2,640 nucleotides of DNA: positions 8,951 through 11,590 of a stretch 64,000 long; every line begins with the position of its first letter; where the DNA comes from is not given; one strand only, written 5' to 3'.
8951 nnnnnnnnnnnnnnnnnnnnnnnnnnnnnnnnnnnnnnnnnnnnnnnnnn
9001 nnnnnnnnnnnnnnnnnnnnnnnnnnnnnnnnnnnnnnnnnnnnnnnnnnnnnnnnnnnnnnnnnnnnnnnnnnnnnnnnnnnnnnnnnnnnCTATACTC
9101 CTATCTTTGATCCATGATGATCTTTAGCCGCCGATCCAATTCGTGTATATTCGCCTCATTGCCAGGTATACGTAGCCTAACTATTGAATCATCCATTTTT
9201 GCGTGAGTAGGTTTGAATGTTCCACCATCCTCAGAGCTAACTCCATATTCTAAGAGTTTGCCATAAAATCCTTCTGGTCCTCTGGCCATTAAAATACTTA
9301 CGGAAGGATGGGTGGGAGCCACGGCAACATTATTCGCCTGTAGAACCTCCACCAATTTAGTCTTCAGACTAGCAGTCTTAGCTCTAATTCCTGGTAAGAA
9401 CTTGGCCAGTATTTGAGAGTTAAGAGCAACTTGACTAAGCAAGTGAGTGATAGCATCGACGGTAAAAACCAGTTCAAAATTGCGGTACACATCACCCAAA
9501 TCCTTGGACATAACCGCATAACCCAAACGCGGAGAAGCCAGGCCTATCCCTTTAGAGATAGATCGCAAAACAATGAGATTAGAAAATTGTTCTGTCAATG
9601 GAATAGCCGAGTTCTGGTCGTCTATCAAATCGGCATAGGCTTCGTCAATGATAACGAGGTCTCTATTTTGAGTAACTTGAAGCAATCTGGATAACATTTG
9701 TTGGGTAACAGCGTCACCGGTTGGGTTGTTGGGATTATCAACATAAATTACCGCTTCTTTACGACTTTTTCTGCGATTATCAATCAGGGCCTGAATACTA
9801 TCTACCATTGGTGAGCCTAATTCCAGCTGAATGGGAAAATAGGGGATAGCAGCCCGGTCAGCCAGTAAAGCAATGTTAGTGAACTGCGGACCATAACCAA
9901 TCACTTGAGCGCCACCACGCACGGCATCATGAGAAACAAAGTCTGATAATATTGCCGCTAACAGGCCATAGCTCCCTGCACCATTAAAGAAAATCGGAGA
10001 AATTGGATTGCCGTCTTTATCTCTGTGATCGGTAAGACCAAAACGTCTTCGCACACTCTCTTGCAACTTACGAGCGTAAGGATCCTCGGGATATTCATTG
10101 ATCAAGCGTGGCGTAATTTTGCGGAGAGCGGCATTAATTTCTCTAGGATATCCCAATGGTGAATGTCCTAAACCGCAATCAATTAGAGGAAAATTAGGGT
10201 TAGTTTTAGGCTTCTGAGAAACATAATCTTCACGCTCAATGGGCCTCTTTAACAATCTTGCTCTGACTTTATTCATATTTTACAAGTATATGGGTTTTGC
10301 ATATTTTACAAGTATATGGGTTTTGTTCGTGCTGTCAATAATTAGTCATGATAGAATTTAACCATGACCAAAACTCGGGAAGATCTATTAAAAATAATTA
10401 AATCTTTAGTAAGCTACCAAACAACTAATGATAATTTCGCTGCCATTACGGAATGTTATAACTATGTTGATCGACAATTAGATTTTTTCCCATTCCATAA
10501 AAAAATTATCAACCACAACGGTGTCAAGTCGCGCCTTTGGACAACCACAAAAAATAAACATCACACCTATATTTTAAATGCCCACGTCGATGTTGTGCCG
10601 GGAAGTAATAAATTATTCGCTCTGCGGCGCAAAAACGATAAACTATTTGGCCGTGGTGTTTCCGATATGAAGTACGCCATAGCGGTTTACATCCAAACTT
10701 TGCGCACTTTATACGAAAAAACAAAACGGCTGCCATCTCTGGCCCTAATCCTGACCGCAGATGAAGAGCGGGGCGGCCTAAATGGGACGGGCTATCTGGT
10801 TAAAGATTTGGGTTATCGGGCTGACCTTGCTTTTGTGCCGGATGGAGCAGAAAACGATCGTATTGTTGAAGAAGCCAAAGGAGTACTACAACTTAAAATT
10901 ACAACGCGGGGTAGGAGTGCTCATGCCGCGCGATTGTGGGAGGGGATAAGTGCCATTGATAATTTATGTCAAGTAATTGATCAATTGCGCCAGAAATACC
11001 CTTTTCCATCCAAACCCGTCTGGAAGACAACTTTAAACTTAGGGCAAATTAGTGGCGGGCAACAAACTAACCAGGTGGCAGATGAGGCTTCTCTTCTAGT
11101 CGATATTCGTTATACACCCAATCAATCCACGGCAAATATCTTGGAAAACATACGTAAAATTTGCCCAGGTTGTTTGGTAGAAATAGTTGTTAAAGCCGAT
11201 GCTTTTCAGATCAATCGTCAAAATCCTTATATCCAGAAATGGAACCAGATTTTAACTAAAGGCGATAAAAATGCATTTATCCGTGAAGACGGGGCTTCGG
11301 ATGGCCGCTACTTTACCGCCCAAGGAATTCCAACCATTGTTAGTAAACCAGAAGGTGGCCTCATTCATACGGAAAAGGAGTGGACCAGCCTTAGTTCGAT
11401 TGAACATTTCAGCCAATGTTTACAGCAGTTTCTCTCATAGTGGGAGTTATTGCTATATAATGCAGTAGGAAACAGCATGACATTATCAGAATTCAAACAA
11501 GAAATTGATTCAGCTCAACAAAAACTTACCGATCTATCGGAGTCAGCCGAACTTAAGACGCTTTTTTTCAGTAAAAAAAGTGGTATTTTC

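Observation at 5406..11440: Compact amino-acid or peptide-modifying gene cluster unusual for a reduced genome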

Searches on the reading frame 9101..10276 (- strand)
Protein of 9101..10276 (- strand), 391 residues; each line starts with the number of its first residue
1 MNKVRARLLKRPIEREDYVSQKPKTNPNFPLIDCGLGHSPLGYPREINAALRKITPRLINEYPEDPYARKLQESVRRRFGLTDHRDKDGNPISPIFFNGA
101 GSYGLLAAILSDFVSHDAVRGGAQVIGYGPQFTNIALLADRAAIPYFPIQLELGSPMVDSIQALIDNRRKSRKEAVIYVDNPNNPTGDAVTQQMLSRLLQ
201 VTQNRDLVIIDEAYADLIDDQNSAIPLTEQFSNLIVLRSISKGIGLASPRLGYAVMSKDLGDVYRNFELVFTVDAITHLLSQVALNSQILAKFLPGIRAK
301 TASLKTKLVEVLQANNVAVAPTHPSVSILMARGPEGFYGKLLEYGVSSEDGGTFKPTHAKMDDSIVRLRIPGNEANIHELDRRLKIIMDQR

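Call 3: search_protein_families(library=pfam, proteins=[window:9101-10276:-], max_evalue=0.01)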
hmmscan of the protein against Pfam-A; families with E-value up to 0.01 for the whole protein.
window:9101-10276:- (391 aa): 1 family
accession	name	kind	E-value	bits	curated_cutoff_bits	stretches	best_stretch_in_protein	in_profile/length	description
PF00155.27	Aminotran_1_2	-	1.5e-24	87.3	19.7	1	54-355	30-337/361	Aminotransferase class I and II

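Call 4: search_protein_families(library=ncbifam, proteins=[window:9101-10276:-], max_evalue=0.01)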
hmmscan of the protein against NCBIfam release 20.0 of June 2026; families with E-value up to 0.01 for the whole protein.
window:9101-10276:- (391 aa): 68 families (the best 25 are shown)
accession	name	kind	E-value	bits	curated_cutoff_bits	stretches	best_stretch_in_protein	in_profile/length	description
TIGR01141.1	hisC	equivalog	8.3e-33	113.7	276.55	1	39-308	30-277/349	histidinol-phosphate transaminase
TIGR01140.1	L_thr_O3P_dcar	equivalog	6.4e-28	97.8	290.55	1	30-384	18-330/331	threonine-phosphate decarboxylase CobD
NF002877.0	PRK03317.1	equivalog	3.9e-23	81.8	409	1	122-323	117-311/374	histidinol-phosphate transaminase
NF002878.0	PRK03321.1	subfamily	6e-23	81.1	374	1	122-323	98-294/352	histidinol-phosphate transaminase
NF002726.0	PRK02610.1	equivalog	1.9e-21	76.4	391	1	118-312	112-305/374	histidinol-phosphate transaminase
NF003496.0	PRK05166.1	equivalog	6.8e-21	74.4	540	1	39-347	46-336/373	histidinol-phosphate transaminase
NF006580.0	PRK09105.1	subfamily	1.8e-19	69.8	444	1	159-328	157-318/375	pyridoxal phosphate-dependent aminotransferase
NF051461.1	pyoverd_PtaA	equivalog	1.6e-18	66.5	500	1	172-318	155-297/359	pyoverdine biosynthesis transaminase PtaA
NF006014.0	PRK08153.1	equivalog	9.1e-17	61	510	1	159-361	143-339/370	pyridoxal phosphate-dependent aminotransferase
NF041364.1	GntC_guanitoxin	equivalog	1.7e-16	60.1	415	1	114-315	76-282/356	guanitoxin biosynthesis PLP-dependent (S)-gamma-hydroxy-L-arginine cyclodehydratase GntC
NF005915.1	PRK07908.1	equivalog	6.1e-15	55.4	360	1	175-355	131-307/332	Rv2231c family histidinol phosphate aminotransferase CobC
NF053748.1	bifunc_CobBC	exception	2.4e-14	52.7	950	1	172-373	596-786/797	bifunctional hydrogenobyrinic acid a,c-diamide synthase/histidinol phosphate aminotransferase CobBC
NF006225.0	PRK08354.1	equivalog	5.5e-14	52.3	288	1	164-286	120-229/318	putative aminotransferase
TIGR03947.1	viomycin_VioD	equivalog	5.6e-13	48.5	390.9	1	116-303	87-272/359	capreomycidine synthase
NF005305.0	PRK06836.1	equivalog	3.2e-12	46.4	376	1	171-275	168-279/396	pyridoxal phosphate-dependent aminotransferase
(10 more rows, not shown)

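Call 44: search_solved_structures(query=window:9101-10276:-, max_evalue=1e-8)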
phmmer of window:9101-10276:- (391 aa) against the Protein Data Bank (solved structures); distinct sequences matched with E-value up to 1e-8: 13.
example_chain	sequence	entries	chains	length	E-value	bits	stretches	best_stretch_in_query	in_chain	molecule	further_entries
1h1c_A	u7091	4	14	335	3e-14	56.2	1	175-288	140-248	HISTIDINOL-PHOSPHATE AMINOTRANSFERASE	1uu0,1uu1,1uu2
2f8j_A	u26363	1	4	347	3.2e-14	56.1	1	175-288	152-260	Histidinol-phosphate aminotransferase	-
4r2n_A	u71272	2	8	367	9.8e-14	54.5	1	147-286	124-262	Putative phenylalanine aminotransferase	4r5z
9t0w_A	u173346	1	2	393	4.7e-13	52.2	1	122-287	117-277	Histidinol-phosphate aminotransferase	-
4r8d_A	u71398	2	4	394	4.7e-13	52.2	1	122-287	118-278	Histidinol-phosphate aminotransferase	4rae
3cq5_A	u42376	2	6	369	6.7e-13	51.7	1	122-287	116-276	Histidinol-phosphate aminotransferase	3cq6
3cq4_A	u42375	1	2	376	7e-13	51.7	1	122-287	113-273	Histidinol-phosphate aminotransferase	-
3euc_A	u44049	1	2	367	7.4e-13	51.6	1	115-336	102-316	Histidinol-phosphate aminotransferase 2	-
3ffh_A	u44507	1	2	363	9.1e-12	48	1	172-263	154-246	Histidinol-phosphate aminotransferase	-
1fg3_A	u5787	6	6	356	1.3e-10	44.2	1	175-262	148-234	HISTIDINOL PHOSPHATE AMINOTRANSFERASE | HISTIDINOL-PHOSPHATE AMINOTRANSFERASE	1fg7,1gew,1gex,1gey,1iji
7szp_A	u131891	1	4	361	1.6e-10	44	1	175-263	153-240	Histidinol-phosphate aminotransferase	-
8bj1_A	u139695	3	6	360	1.1e-09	41.2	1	38-259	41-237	histidinol-phosphate aminotransferase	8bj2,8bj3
8bj4_A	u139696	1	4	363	1.1e-09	41.2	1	38-259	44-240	histidinol-phosphate aminotransferase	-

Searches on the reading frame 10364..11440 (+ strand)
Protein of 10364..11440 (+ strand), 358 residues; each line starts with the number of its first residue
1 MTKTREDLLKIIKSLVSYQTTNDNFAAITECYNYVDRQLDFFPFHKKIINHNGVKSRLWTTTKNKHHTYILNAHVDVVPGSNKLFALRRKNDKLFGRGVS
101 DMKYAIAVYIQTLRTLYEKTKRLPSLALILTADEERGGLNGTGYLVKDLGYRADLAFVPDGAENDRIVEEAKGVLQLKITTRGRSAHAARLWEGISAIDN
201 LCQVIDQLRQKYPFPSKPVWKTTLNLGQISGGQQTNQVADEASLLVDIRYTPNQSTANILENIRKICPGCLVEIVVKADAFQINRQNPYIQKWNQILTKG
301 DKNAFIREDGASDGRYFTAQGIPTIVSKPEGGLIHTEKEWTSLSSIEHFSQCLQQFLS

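Call 3: search_protein_families(library=pfam, proteins=[window:10364-11440:+], max_evalue=0.01)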
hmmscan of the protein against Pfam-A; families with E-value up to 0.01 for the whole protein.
window:10364-11440:+ (358 aa): 3 families
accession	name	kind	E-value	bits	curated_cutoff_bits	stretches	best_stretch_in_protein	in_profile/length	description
PF01546.33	Peptidase_M20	-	5.3e-24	85.7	24.6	1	70-357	1-204/206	Peptidase family M20/M25/M40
PF07687.19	M20_dimer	-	1.3e-19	70.5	21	1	171-267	3-99/107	Peptidase dimerisation domain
PF04389.22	Peptidase_M28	-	1.3e-05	25.4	21.3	1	62-152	8-85/193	Peptidase family M28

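Call 4: search_protein_families(library=ncbifam, proteins=[window:10364-11440:+], max_evalue=0.01)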
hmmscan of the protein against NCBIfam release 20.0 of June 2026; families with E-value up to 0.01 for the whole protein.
window:10364-11440:+ (358 aa): 51 families (the best 25 are shown)
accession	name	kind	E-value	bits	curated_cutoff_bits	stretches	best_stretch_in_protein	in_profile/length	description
NF006399.0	PRK08651.1-2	equivalog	7.6e-50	170.1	381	2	5-210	3-215/405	succinyl-diaminopimelate desuccinylase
TIGR01910.1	DapE-ArgE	subfamily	2.3e-44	152.1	217.6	1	10-349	2-370/373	ArgE/DapE family deacylase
TIGR01900.1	dapE-gram_pos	equivalog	3.7e-34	118.2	304.2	1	6-358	3-351/351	succinyl-diaminopimelate desuccinylase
NF006400.0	PRK08651.1-3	equivalog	6.2e-33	114.2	374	1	11-353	15-399/410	succinyl-diaminopimelate desuccinylase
NF009557.0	PRK13009.1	equivalog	2.4e-32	112.5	284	1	8-357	5-371/377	succinyl-diaminopimelate desuccinylase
NF005710.0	PRK07522.1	subfamily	3e-31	109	412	1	4-283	6-300/391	acetylornithine deacetylase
TIGR01892.1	AcOrn-deacetyl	equivalog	6.5e-31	107.7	297.7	1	11-282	2-280/365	acetylornithine deacetylase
NF006365.0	PRK08588.1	subfamily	2.2e-30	106.2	289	1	5-268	6-276/383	succinyl-diaminopimelate desuccinylase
TIGR01246.1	dapE_proteo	equivalog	1.9e-29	102.8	361.8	1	12-357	5-367/370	succinyl-diaminopimelate desuccinylase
NF005602.0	PRK07338.1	equivalog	2.2e-29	102.3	357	1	67-348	95-387/409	hydrolase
NF003474.0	PRK05111.1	equivalog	2.3e-26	92.6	460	1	26-265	34-280/383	acetylornithine deacetylase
NF006370.0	PRK08596.1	equivalog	1.1e-23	83.5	412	1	3-266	14-301/425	acetylornithine deacetylase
NF004788.0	PRK06133.1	subfamily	1.5e-23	83.4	349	1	3-273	41-313/417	glutamate carboxypeptidase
NF005306.0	PRK06837.1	subfamily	7.4e-23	81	376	1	62-356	93-417/427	ArgE/DapE family deacylase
NF010589.0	PRK13983.1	equivalog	4.3e-21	75.3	333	1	62-284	79-322/409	M20 family metallo-hydrolase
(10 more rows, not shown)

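Call 45: search_solved_structures(query=window:10364-11440:+, max_evalue=1e-10)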
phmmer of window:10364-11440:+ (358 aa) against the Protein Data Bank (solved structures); distinct sequences matched with E-value up to 1e-10: 8.
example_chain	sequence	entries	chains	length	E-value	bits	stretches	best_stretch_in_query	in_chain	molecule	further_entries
2rb7_A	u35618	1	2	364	1e-42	149.8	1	7-354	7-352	Peptidase, M20/M25/M40 family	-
7rsf_A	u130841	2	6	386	9.9e-16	61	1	69-258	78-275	Acetylornithine deacetylase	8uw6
3tx8_A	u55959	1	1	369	1.4e-15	60.5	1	64-265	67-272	Succinyl-diaminopimelate desuccinylase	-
3ct9_A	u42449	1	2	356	6.6e-14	55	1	64-292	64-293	Acetylornithine deacetylase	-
7uoi_A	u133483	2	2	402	2.6e-13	53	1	5-264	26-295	succinyl-diaminopimelate desuccinylase | Probable succinyl-diaminopimelate desuccinylase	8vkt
1vgy_A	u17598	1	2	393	3.2e-13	52.8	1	7-350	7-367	succinyl-diaminopimelate desuccinylase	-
4o23_A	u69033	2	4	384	7.1e-13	51.6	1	9-350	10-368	Succinyl-diaminopimelate desuccinylase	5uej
4ppz_A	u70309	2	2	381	7.7e-13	51.5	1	9-350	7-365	Succinyl-diaminopimelate desuccinylase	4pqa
